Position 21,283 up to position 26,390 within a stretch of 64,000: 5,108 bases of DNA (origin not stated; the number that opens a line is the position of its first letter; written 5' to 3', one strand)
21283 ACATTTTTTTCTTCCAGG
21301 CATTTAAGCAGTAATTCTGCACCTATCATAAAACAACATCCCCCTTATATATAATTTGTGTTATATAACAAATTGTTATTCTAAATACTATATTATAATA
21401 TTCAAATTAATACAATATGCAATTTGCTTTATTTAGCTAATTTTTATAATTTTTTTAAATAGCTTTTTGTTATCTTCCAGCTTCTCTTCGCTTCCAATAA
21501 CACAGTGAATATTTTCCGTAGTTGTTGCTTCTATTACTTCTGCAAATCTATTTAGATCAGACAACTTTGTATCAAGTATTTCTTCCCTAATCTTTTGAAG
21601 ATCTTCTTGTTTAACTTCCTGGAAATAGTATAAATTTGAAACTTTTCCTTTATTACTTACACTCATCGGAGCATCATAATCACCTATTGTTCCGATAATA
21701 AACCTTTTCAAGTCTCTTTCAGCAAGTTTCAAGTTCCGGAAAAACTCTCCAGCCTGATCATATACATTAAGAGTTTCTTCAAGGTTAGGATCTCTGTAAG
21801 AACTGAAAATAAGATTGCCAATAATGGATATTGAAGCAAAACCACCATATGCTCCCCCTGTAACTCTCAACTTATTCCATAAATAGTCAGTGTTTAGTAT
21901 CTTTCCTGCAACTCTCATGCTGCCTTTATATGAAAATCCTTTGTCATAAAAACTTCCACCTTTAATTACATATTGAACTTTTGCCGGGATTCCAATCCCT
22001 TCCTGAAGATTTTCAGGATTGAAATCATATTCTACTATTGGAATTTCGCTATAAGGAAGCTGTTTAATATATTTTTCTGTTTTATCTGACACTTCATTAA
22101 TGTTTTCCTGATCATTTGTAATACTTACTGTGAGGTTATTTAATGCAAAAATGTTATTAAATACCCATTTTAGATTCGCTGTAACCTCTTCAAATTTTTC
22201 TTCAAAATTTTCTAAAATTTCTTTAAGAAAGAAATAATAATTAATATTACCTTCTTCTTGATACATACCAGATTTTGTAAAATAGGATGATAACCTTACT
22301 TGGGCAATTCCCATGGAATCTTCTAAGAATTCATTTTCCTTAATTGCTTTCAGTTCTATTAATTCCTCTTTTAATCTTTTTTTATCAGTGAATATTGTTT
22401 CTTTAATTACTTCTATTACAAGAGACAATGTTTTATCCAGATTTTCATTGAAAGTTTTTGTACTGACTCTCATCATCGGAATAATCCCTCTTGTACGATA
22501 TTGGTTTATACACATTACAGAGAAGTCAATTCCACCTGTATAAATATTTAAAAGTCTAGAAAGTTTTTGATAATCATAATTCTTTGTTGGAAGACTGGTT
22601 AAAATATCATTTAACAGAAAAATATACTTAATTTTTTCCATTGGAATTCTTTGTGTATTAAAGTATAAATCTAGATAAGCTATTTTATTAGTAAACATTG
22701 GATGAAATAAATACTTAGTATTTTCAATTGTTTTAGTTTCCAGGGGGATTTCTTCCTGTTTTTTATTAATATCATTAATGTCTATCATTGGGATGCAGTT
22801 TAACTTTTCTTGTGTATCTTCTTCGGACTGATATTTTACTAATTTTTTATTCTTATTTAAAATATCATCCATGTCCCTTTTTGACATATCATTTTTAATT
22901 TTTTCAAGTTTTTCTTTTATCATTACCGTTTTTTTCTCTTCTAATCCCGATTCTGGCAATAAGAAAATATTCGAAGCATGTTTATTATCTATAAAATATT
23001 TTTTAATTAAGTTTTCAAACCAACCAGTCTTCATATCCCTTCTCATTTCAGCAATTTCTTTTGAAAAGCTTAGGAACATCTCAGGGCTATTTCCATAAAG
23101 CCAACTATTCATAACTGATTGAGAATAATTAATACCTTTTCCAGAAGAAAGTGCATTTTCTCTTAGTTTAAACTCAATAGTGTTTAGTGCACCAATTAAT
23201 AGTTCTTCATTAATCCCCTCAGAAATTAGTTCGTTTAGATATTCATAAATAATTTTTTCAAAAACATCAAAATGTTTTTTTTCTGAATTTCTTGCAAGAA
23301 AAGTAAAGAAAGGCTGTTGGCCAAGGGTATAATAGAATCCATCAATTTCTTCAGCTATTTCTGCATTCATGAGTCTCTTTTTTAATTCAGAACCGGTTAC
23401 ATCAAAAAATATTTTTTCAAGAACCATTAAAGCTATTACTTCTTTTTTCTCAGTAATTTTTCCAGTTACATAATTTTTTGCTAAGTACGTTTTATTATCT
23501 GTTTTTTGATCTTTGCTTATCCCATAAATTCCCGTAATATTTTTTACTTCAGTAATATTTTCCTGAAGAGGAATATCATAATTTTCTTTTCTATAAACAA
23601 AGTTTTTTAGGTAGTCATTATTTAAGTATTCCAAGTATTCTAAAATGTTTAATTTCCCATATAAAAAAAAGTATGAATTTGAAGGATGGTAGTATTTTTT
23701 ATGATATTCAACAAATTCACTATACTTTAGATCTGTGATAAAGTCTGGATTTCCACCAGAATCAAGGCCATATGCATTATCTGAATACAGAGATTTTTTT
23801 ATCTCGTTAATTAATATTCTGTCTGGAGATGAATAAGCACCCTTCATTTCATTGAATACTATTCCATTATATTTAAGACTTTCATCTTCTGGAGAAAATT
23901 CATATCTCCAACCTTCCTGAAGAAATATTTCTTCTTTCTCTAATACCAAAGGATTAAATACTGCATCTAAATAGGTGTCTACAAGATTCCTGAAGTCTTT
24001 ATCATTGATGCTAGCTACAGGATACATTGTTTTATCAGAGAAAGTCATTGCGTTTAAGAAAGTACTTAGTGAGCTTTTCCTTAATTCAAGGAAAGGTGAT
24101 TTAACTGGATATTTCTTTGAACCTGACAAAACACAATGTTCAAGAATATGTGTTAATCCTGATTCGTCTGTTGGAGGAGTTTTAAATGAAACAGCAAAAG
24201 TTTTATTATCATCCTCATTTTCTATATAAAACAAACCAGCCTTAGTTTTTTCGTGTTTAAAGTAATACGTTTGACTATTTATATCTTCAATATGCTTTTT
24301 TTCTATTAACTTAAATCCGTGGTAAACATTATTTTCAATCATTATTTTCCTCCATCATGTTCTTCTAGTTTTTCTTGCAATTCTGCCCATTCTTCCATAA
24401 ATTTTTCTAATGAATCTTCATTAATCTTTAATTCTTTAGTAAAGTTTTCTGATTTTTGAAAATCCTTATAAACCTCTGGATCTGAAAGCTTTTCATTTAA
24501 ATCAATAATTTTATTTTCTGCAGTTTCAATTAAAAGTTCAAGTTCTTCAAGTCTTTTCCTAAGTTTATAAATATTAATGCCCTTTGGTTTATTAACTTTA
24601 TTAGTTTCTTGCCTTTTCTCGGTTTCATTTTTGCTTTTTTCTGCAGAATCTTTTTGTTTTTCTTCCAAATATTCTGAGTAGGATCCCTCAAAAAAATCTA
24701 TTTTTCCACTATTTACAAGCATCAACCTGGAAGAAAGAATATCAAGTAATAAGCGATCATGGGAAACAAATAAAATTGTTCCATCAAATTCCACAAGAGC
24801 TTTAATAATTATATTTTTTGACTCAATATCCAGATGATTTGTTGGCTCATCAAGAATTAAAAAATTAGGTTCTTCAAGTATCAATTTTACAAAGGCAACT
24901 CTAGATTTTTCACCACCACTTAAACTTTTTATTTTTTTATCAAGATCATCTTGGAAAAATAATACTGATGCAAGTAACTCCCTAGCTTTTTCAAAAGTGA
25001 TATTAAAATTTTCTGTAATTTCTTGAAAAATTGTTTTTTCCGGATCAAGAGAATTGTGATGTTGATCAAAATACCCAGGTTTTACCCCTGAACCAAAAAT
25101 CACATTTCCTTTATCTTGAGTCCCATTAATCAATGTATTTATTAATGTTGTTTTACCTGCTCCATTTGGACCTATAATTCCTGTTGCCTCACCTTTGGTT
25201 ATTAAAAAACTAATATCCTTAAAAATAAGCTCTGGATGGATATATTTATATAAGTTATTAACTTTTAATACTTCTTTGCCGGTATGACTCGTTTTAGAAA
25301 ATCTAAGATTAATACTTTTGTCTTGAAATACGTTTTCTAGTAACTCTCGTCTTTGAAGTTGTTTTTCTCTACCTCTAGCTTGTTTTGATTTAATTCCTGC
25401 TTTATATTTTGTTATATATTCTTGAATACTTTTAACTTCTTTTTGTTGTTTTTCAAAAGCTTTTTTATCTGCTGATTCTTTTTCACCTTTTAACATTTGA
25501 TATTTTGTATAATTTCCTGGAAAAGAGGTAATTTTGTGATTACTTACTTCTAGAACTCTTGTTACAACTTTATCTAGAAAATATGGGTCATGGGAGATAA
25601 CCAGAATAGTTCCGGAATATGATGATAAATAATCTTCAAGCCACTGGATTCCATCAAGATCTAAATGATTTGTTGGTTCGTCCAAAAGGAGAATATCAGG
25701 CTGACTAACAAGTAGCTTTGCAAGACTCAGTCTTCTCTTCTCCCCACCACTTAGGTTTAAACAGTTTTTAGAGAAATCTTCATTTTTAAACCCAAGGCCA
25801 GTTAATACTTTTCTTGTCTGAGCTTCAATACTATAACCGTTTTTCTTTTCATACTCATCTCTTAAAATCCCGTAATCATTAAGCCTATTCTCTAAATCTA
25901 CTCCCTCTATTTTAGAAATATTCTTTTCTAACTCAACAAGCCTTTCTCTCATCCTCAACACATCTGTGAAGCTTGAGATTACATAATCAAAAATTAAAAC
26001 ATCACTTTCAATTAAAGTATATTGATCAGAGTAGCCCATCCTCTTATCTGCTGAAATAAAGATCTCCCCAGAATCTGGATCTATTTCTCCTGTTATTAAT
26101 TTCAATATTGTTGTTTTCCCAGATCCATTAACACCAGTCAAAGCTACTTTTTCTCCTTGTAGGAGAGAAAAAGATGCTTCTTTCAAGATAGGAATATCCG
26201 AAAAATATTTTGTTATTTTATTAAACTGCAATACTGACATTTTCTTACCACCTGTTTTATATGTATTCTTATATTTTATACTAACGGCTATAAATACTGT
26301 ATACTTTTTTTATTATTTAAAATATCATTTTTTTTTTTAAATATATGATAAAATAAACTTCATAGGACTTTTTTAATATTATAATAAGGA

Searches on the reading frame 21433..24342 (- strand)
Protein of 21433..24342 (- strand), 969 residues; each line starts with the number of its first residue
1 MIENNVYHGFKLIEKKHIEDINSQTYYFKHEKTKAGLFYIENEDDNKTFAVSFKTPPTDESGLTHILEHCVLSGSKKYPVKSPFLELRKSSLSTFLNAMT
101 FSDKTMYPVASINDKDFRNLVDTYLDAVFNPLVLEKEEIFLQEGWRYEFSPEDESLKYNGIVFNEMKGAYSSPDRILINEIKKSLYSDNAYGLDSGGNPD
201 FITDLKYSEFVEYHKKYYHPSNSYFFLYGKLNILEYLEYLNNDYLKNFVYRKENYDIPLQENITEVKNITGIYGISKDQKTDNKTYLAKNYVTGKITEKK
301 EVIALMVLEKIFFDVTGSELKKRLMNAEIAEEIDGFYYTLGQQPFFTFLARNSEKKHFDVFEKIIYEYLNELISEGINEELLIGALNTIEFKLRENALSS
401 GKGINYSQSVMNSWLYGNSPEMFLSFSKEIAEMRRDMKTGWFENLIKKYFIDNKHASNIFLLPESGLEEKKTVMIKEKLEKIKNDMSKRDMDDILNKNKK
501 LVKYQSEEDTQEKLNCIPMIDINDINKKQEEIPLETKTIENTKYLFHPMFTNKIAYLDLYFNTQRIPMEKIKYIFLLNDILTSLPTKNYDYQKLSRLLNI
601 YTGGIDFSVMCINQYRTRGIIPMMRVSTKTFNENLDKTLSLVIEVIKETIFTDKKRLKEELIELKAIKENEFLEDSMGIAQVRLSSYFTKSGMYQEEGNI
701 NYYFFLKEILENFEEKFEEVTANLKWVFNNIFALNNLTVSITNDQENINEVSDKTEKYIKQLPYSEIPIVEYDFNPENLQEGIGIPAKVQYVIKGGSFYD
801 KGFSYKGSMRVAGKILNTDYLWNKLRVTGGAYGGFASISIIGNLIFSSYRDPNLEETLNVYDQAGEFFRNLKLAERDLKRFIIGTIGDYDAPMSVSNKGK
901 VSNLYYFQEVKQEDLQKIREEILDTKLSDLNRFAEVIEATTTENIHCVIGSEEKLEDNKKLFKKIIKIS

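Call 68: search_protein_families(library=pfam, proteins=[window:21433-24342:-], max_evalue=0.000001)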
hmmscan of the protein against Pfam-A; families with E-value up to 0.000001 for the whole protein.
window:21433-24342:- (969 aa): 4 families
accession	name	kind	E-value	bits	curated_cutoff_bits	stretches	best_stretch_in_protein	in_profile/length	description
PF08367.16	M16C_assoc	-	1.2e-59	202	25.3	1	461-709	1-252/252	Peptidase M16C associated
PF22516.1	PreP_C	-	6.8e-53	179.3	27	1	781-952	2-173/173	PreP C-terminal domain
PF05193.26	Peptidase_M16_C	-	2.5e-20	73.6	23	1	205-385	2-177/181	Peptidase M16 inactive domain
PF00675.25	Peptidase_M16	-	3.6e-10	40.4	22.3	1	57-137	27-104/149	Insulinase (Peptidase family M16)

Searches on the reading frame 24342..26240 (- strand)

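Call 69: search_protein_families(library=pfam, proteins=[window:24342-26240:-], max_evalue=0.000001)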
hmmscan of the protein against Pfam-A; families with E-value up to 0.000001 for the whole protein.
window:24342-26240:- (632 aa): 8 families
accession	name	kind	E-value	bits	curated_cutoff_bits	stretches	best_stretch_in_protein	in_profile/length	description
PF00005.33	ABC_tran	-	1.3e-53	181.7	25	2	19-191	1-137/137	ABC transporter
PF12848.13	ABC_tran_Xtn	-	2.9e-21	75.8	25.9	1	230-313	1-84/85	ABC transporter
PF13304.12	AAA_21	-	1.1e-13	52.4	27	0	353-432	2-104/304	AAA domain, putative AbiEii toxin, Type IV TA system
PF16326.10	ABC_tran_CTD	-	3.6e-12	46.8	32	1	558-623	4-69/69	ABC transporter C-terminal domain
PF02463.25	SMC_N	-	1.4e-10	41.4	40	0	112-233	119-212/220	RecF/RecN/SMC N terminal domain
PF00004.35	AAA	-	4.9e-07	30.7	21.2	0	355-442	3-75/131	ATPase family associated with various cellular activities (AAA)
PF00006.31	ATP-synt_ab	-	5.6e-07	29.9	29.5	0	342-387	6-52/213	ATP synthase alpha/beta family, nucleotide-binding domain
PF13173.12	AAA_14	-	8.3e-07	29.5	27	0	351-394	3-46/129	AAA domain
